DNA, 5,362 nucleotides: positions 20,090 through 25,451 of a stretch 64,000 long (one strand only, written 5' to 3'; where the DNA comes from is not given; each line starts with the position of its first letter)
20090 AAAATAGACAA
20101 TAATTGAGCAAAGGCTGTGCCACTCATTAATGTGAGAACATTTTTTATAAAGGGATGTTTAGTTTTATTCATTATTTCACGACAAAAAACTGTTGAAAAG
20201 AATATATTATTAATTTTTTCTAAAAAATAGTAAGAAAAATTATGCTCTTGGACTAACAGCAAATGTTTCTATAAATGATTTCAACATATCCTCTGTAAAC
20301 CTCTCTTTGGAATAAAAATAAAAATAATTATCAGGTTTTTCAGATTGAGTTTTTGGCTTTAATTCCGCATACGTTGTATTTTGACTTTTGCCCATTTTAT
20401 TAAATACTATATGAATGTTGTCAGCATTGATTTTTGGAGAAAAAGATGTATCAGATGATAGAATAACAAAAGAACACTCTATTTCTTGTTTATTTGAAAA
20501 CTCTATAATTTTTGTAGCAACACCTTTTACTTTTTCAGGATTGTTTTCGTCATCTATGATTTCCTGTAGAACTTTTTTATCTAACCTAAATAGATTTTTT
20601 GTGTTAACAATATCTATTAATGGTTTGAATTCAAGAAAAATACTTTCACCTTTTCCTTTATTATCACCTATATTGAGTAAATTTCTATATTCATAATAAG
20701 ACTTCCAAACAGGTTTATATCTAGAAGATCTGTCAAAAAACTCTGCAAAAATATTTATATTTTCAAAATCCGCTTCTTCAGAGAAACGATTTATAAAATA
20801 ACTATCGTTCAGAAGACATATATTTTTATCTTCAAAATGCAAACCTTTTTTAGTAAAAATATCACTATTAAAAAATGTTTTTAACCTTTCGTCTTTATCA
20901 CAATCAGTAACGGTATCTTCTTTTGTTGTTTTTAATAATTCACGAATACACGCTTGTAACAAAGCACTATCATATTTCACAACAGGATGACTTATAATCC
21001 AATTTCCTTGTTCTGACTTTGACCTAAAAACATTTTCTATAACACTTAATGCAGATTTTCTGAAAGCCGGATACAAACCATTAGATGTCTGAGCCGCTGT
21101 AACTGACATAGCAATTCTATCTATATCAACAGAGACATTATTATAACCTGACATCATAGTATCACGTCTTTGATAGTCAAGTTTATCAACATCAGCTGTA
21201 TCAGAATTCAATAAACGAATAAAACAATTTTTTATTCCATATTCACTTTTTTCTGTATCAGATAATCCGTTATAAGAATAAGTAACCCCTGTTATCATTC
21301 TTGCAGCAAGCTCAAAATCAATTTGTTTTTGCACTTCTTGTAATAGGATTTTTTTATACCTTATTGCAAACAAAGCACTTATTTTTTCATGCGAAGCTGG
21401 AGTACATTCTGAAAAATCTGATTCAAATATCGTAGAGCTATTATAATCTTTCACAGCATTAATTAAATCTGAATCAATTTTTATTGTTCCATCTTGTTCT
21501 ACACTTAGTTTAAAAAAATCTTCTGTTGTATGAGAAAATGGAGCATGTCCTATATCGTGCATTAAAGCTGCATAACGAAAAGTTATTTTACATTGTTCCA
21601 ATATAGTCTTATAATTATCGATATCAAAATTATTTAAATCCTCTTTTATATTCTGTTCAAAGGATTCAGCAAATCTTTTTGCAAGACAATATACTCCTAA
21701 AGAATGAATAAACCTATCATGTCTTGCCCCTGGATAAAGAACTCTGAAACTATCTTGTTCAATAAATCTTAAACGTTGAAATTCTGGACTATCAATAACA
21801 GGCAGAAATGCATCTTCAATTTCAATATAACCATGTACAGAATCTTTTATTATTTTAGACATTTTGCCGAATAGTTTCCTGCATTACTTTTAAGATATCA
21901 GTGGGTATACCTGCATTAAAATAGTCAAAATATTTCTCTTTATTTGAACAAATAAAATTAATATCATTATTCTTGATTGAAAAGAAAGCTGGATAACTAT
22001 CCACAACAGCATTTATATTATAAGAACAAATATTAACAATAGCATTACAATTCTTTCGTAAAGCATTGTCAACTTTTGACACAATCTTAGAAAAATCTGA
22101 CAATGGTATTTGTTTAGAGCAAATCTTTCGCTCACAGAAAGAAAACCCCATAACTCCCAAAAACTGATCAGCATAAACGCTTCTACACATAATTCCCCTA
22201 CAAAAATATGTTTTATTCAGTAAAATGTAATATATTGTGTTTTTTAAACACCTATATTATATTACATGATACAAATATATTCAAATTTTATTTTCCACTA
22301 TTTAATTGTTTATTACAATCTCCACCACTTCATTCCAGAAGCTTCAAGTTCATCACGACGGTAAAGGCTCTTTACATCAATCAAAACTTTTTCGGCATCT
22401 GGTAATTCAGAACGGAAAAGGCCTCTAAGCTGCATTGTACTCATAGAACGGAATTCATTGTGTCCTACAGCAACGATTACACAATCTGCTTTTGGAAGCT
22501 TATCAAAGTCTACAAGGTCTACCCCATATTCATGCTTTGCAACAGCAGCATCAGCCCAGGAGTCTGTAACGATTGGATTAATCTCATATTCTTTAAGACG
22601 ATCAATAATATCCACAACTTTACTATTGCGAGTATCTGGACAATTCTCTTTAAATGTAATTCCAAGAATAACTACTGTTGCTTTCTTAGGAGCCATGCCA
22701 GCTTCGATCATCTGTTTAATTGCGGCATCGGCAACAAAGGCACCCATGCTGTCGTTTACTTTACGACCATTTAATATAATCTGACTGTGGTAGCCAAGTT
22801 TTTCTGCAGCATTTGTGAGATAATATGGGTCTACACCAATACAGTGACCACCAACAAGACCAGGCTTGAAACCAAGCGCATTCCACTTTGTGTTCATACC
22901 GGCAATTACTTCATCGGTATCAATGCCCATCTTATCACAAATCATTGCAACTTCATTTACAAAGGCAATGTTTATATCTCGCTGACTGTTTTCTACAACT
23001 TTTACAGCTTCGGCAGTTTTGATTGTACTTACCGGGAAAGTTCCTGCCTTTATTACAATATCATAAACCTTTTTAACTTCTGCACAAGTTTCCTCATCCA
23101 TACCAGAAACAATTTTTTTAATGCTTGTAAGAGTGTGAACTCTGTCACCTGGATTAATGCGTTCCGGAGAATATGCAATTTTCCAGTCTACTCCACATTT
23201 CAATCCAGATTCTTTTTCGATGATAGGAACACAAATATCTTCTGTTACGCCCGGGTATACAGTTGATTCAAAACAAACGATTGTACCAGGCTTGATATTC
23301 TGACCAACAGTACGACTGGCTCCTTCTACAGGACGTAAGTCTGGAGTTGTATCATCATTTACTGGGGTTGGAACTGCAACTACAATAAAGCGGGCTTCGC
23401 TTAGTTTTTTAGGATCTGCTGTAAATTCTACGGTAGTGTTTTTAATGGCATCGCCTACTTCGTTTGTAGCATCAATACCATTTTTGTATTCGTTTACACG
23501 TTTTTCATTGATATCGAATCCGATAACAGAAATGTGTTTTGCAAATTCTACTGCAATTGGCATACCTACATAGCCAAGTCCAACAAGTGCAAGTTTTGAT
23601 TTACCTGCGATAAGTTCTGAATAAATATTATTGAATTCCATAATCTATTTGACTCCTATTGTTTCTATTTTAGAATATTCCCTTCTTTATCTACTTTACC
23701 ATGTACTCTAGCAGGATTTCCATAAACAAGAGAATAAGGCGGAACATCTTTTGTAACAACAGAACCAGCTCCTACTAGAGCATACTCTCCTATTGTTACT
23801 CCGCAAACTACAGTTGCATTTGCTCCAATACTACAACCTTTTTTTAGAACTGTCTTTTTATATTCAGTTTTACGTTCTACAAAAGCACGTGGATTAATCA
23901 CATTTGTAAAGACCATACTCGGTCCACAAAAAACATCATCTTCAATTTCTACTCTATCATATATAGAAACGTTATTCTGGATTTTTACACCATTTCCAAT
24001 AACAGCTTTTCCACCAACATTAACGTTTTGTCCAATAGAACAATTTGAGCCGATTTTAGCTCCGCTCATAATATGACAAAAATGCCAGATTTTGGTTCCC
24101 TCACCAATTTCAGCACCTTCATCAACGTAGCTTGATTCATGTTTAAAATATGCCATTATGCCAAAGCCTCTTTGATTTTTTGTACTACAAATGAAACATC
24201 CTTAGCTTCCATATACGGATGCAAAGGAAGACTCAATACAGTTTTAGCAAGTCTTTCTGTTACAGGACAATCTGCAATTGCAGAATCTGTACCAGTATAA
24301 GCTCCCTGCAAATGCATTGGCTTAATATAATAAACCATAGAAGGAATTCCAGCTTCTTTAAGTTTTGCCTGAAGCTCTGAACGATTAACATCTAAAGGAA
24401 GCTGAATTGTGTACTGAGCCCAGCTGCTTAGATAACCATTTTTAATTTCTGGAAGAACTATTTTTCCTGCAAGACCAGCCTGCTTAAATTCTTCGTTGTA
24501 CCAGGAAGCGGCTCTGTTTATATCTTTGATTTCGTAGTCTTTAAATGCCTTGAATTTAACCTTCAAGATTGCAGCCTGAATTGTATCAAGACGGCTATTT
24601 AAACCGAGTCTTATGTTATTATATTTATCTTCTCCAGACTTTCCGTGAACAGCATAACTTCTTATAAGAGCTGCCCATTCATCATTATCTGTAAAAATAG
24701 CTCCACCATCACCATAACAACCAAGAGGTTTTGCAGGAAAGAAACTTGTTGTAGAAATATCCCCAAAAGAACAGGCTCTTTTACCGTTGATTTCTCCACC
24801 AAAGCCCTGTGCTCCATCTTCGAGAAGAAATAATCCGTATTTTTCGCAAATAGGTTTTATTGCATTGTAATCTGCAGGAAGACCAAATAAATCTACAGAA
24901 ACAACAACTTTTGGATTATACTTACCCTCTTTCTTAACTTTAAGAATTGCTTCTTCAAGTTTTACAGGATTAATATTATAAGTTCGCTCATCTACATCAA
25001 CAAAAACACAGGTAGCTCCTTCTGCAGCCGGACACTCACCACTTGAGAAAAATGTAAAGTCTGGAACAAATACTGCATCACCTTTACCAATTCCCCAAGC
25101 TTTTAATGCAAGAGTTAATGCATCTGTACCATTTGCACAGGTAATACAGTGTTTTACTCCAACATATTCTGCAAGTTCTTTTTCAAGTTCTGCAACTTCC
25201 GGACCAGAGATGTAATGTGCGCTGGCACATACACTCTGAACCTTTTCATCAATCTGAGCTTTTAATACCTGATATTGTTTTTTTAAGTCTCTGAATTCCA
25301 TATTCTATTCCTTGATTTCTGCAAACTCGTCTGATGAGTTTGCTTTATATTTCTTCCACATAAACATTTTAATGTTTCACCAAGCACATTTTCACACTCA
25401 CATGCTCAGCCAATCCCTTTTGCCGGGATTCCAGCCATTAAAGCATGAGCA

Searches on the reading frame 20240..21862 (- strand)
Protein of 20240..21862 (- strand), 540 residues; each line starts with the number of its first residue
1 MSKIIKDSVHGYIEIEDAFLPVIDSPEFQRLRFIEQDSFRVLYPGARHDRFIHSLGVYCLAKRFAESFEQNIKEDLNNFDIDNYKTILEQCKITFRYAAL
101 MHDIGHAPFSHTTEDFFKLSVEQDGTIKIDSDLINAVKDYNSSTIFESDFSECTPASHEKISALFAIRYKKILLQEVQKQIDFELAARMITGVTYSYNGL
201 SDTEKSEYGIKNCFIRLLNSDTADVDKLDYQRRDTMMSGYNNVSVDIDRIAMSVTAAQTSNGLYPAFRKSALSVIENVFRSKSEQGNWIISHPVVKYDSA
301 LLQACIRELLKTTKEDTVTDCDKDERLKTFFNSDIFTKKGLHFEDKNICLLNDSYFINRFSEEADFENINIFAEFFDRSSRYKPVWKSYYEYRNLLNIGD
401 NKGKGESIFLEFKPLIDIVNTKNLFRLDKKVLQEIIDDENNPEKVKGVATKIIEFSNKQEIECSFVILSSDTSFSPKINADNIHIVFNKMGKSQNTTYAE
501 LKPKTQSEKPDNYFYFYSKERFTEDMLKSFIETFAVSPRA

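Call 4: search_protein_families(library=pfam, proteins=[window:20240-21862:-], max_evalue=0.01)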
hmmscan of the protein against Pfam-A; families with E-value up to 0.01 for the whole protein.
window:20240-21862:- (540 aa): 1 family
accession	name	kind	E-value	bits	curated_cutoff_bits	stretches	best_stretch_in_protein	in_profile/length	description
PF01966.28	HD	-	8.4e-08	33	22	1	50-115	1-47/116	HD domain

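Call 5: search_protein_families(library=padloc, proteins=[window:20240-21862:-], max_evalue=0.1)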
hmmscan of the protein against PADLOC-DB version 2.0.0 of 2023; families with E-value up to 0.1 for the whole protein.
window:20240-21862:- (540 aa): 2 families
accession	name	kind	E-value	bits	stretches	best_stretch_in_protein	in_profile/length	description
PDLC02374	dGTPase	-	2.8e-08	31.5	1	23-121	49-126/395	-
PDLC00940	Cas3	-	0.019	13.1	1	53-105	4-43/178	CRISPR-associated endonuclease Cas3-HD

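Call 7: search_protein_families(library=ncbifam, proteins=[window:20240-21862:-], max_evalue=0.01)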
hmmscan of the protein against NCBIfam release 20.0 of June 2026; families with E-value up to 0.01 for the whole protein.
window:20240-21862:- (540 aa): 6 families
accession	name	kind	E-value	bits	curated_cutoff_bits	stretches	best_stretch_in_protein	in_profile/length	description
NF002205.0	PRK01096.1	equivalog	5.7e-09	35.5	439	1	43-120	55-128/444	deoxyguanosinetriphosphate triphosphohydrolase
TIGR01353.1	dGTP_triPase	subfamily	5.5e-08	32.7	152.35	1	46-124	35-104/389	dGTP triphosphohydrolase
NF003429.0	PRK04926.1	equivalog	7e-05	21.8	405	1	22-116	39-131/500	dGTPase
NF041026.1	antiphage_dGTPase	exception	0.0002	20.7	400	1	49-125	52-119/425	anti-phage deoxyguanosine triphosphatase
NF002268.0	PRK01198.1-4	equivalog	0.0015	17.8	381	0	392-432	184-226/346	V-type ATP synthase subunit C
NF003701.1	PRK05318.1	subfamily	0.0024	16.8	383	1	49-116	53-112/426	anti-phage deoxyguanosine triphosphatase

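Call 8: search_protein_families(library=phrogs, proteins=[window:20240-21862:-], max_evalue=0.01)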
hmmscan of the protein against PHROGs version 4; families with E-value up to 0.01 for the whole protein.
window:20240-21862:- (540 aa): 1 family
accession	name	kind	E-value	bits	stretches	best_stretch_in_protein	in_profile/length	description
phrog_35128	-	unknown function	4.7e-24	86.1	1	3-359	9-356/511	-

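Call 87: search_solved_structures(query=window:20240-21862:-, max_evalue=0.001)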
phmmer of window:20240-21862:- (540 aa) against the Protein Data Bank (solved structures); distinct sequences matched with E-value up to 0.001: 30.
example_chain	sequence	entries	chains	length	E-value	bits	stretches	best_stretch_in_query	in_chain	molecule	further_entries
2o6i_A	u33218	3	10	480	2.7e-21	79.2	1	2-122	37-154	HD domain protein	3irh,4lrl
2hek_A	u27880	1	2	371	8.1e-18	67.7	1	3-118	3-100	Hypothetical protein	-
5ao1_A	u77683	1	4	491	3.1e-16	62.5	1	3-116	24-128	DEOXYNUCLEOSIDE TRIPHOSPHATE TRIPHOSPHOHYDROLASE SAMHD1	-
8gb1_A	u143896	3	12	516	3.2e-16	62.4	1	3-116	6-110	Deoxynucleoside triphosphate triphosphohydrolase SAMHD1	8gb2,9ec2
6txc_A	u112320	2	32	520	3.3e-16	62.4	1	3-116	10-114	Deoxynucleoside triphosphate triphosphohydrolase SAMHD1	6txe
4q7h_A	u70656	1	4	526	3.4e-16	62.3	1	3-116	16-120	Deoxynucleoside triphosphate triphosphohydrolase SAMHD1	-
6u6z_A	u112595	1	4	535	3.5e-16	62.3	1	3-116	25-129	Deoxynucleoside triphosphate triphosphohydrolase SAMHD1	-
4mz7_A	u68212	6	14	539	3.6e-16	62.2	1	3-116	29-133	Deoxynucleoside triphosphate triphosphohydrolase SAMHD1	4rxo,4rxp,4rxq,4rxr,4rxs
5ao3_A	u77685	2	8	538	3.8e-16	62.2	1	3-116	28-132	DEOXYNUCLEOSIDE TRIPHOSPHATE TRIPHOSPHOHYDROLASE SAMHD1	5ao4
4bzc_A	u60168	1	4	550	3.9e-16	62.1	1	3-116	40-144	DEOXYNUCLEOSIDE TRIPHOSPHATE TRIPHOSPHOHYDROLASE SAMHD1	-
5ao0_A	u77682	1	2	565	4e-16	62.1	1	3-116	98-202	DEOXYNUCLEOSIDE TRIPHOSPHATE TRIPHOSPHOHYDROLASE SAMHD1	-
7ujn_A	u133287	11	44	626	5.3e-16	61.7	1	3-116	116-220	Deoxynucleoside triphosphate triphosphohydrolase SAMHD1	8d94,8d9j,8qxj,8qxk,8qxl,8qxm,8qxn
9mr6_A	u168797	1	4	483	1e-15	60.7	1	2-120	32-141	HD domain-containing protein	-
6u6x_A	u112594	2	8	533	1.3e-15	60.4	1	3-116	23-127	Deoxynucleoside triphosphate triphosphohydrolase SAMHD1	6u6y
6tx0_A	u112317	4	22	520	1.6e-15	60.1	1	3-116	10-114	Deoxynucleoside triphosphate triphosphohydrolase SAMHD1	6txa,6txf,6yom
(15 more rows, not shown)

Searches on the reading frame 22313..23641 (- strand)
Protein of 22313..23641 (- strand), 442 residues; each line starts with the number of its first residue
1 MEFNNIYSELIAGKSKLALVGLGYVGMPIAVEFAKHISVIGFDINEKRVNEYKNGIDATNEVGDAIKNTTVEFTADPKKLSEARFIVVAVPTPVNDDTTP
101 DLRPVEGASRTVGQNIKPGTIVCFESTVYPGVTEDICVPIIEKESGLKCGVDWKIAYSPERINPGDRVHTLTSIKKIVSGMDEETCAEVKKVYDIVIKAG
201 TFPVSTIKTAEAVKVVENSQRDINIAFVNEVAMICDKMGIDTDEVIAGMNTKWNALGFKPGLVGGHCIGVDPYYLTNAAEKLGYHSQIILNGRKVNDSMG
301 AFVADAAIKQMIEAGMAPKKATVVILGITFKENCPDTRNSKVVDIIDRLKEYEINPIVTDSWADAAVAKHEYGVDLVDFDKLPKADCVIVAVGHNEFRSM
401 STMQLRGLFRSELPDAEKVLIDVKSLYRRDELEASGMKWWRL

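Call 4: search_protein_families(library=pfam, proteins=[window:22313-23641:-], max_evalue=0.01)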
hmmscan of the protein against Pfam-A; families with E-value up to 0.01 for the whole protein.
window:22313-23641:- (442 aa): 7 families
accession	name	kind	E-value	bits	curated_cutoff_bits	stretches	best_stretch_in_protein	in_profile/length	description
PF03721.20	UDPG_MGDP_dh_N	-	3.4e-34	118.5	27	1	16-187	2-181/187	UDP-glucose/GDP-mannose dehydrogenase family, NAD binding domain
PF00984.24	UDPG_MGDP_dh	-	1.9e-27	95.6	25.4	1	208-297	1-93/94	UDP-glucose/GDP-mannose dehydrogenase family, central domain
PF03720.21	UDPG_MGDP_dh_C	-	2.9e-20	73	30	1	325-427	2-101/103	UDP-glucose/GDP-mannose dehydrogenase family, UDP binding domain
PF02254.24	TrkA_N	-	8.3e-05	23.3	23.8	0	18-90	2-70/116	TrkA-N domain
PF03446.21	NAD_binding_2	-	0.00067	20.1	21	1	16-136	1-103/161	NAD binding domain of 6-phosphogluconate dehydrogenase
PF02558.23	ApbA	-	0.0038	17.3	22.2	0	18-107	2-91/150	Ketopantoate reductase PanE/ApbA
PF17836.7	PglD_N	-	0.0044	18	23.4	0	342-399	14-72/78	PglD N-terminal domain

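Call 7: search_protein_families(library=ncbifam, proteins=[window:22313-23641:-], max_evalue=0.01)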
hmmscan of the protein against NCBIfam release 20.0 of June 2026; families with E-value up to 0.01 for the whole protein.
window:22313-23641:- (442 aa): 8 families
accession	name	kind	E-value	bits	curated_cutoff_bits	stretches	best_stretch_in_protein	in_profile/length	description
NF011729.0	PRK15182.1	equivalog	6.7e-130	433.7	592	1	15-411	7-405/425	Vi polysaccharide biosynthesis UDP-N-acetylglucosamine C-6 dehydrogenase TviB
TIGR03026.1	NDP-sugDHase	subfamily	1.3e-114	383.2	189.8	1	16-407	2-401/413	nucleotide sugar dehydrogenase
NF040825.1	UDPMaNacDH_Arch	equivalog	1.7e-67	228.1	750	1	16-412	2-392/418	UDP-N-acetyl-D-mannosamine dehydrogenase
NF008286.0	PRK11064.1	equivalog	2.4e-65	220.8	459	1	16-405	5-407/420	UDP-N-acetyl-D-mannosamine dehydrogenase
NF041297.1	UDPGDh_AglM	equivalog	8.3e-44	150.2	670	1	16-401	2-399/429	UDP-glucose 6-dehydrogenase AglM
NF047673.2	TeichurnBiosyTuaD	equivalog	5.4e-35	121.4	700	1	16-438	3-425/439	UDP-glucose 6-dehydrogenase TuaD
NF011631.0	PRK15057.1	equivalog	4.5e-12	45.8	757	1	16-362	2-338/388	UDP-glucose 6-dehydrogenase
NF043037.1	ThreonDh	equivalog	0.00038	20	350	1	15-246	3-205/297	L-threonate dehydrogenase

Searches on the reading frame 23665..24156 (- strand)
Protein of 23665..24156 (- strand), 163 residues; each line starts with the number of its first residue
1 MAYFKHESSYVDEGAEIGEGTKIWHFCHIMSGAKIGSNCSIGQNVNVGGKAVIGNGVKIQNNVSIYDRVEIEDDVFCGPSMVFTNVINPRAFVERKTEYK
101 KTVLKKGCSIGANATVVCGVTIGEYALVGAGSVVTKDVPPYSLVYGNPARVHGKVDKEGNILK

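Call 4: search_protein_families(library=pfam, proteins=[window:23665-24156:-], max_evalue=0.01)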
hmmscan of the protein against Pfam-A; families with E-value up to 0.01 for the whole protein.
window:23665-24156:- (163 aa): 5 families
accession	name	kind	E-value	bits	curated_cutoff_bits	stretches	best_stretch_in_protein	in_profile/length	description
PF00132.30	Hexapep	-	2e-25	87.8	27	3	14-49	1-36/36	Bacterial transferase hexapeptide (six repeats)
PF25084.1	LbH_EIF2B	-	1.3e-10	41.6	54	1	9-79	4-72/105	EIF2B subunit epsilon LbH domain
PF14602.12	Hexapep_2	-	1.5e-08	34.7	27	1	107-136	7-34/34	Hexapeptide repeat of succinyl-transferase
PF25087.1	GMPPB_C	-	6.6e-05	23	39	1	31-67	9-45/110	GMPPB C-terminal domain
PF24894.1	Hexapep_GlmU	-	0.0014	19.2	23.3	0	81-116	48-83/104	GlmU-like, C-terminal hexapeptide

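Call 7: search_protein_families(library=ncbifam, proteins=[window:23665-24156:-], max_evalue=0.01)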
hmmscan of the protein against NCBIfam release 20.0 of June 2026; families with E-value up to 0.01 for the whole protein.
window:23665-24156:- (163 aa): 53 families (the best 25 are shown)
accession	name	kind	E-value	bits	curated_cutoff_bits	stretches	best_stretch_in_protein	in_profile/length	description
TIGR03570.1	NeuD_NnaD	subfamily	1e-26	93.8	160.8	2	103-150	155-202/202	NeuD/PglB/VioB family sugar acetyltransferase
NF003657.0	PRK05289.1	equivalog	6.2e-20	71.4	226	2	6-65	7-66/264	acyl-ACP--UDP-N-acetylglucosamine O-acyltransferase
TIGR01852.1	lipid_A_lpxA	equivalog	1.5e-18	67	231.05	3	6-65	2-61/254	acyl-ACP--UDP-N-acetylglucosamine O-acyltransferase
NF010937.0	PRK14357.1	equivalog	2e-18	66.5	658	2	100-149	382-431/448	bifunctional UDP-N-acetylglucosamine diphosphorylase/glucosamine-1-phosphate N-acetyltransferase GlmU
NF002060.0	PRK00892.1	subfamily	2.1e-18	66.6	207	2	6-79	105-178/345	UDP-3-O-(3-hydroxymyristoyl)glucosamine N-acyltransferase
TIGR03532.1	DapD_Ac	equivalog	6.3e-18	65.2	231.75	2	42-158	110-217/231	2,3,4,5-tetrahydropyridine-2,6-dicarboxylate N-acetyltransferase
NF010935.0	PRK14355.1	equivalog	7.3e-18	64.4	718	2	7-80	261-332/459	bifunctional UDP-N-acetylglucosamine diphosphorylase/glucosamine-1-phosphate N-acetyltransferase GlmU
NF050158.1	CarbAnhydGPos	equivalog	9.4e-17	61.2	250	1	62-158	48-146/172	gamma carbonic anhydrase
TIGR01853.1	lipid_A_lpxD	equivalog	6.7e-16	58.1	242.5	2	6-82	96-172/325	UDP-3-O-(3-hydroxymyristoyl)glucosamine N-acyltransferase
NF058585.1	HptprglPActTf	PfamEq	7.7e-16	58.1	300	1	106-153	111-158/172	heptaprenylglyceryl phosphate O-acetyltransferase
NF041874.1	EPS_EpsC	equivalog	1.3e-15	57.5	150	1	100-152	112-164/168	serine O-acetyltransferase EpsC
NF010934.1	PRK14354.1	equivalog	1.5e-15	56.7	450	2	100-144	389-433/447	bifunctional UDP-N-acetylglucosamine diphosphorylase/glucosamine-1-phosphate N-acetyltransferase GlmU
NF007499.0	PRK10092.1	equivalog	1.7e-15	57.3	314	2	70-152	95-180/183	maltose O-acetyltransferase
TIGR01173.1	glmU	equivalog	8.5e-15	54.5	366.85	1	13-149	313-439/452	bifunctional UDP-N-acetylglucosamine diphosphorylase/glucosamine-1-phosphate N-acetyltransferase GlmU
NF007240.0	PRK09677.1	equivalog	2e-14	53.6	243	1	95-160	124-189/192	putative lipopolysaccharide biosynthesis O-acetyl transferase WbbJ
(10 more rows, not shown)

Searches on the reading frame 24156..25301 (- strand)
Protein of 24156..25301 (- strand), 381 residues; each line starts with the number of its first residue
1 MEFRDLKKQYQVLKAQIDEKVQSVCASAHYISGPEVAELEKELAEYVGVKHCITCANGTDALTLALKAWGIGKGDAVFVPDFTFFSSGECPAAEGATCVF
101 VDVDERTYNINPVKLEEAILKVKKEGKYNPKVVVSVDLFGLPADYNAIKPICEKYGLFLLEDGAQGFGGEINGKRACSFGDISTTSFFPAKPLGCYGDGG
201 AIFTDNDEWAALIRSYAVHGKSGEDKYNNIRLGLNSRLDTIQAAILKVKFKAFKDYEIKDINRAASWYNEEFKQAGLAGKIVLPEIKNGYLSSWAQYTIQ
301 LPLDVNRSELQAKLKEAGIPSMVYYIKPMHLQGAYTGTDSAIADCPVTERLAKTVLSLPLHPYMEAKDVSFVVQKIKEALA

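Call 4: search_protein_families(library=pfam, proteins=[window:24156-25301:-], max_evalue=0.01)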
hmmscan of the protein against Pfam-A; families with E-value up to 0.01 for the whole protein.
window:24156-25301:- (381 aa): 3 families
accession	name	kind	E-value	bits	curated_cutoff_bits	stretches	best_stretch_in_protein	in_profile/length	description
PF01041.23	DegT_DnrJ_EryC1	-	4.3e-100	335.9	19.8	1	14-376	4-359/360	DegT/DnrJ/EryC1/StrS aminotransferase family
PF00155.27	Aminotran_1_2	-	6.5e-08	32.6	19.7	1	13-133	23-150/361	Aminotransferase class I and II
PF01212.27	Beta_elim_lyase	-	0.001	18.9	27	1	30-164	28-170/288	Beta-eliminating lyase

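Call 7: search_protein_families(library=ncbifam, proteins=[window:24156-25301:-], max_evalue=0.01)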
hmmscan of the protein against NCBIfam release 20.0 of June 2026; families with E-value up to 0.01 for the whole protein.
window:24156-25301:- (381 aa): 8 families
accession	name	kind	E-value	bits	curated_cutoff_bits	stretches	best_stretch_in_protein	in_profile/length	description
TIGR03588.1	PseC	equivalog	6.7e-64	216.1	423.5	1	19-379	15-379/380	UDP-4-amino-4,6-dideoxy-N-acetyl-beta-L-altrosamine transaminase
TIGR04181.1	NHT_00031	hypoth_equivalog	2.1e-49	168.3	420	1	25-359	19-357/359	LegC family aminotransferase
NF008687.0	PRK11706.1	equivalog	2.9e-46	157.9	375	1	38-379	35-373/375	dTDP-4-amino-4,6-dideoxygalactose transaminase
TIGR04427.1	PLP_DesI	equivalog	4.7e-40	137.9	650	1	32-377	50-380/390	dTDP-4-dehydro-6-deoxyglucose aminotransferase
NF008658.2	PRK11658.1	equivalog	7.2e-40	136.8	631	1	20-379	19-376/379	UDP-4-amino-4-deoxy-L-arabinose aminotransferase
TIGR02379.1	ECA_wecE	subfamily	3.2e-36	124.9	434.85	1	40-379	37-374/376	dTDP-4-amino-4,6-dideoxy-D-glucose transaminase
NF011936.0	PRK15407.1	equivalog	3.1e-34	118.4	423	2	27-220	58-251/440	lipopolysaccharide biosynthesis protein RfbH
NF006810.0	PRK09331.1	subfamily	9.1e-08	31.3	301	1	28-174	59-209/397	Sep-tRNA:Cys-tRNA synthetase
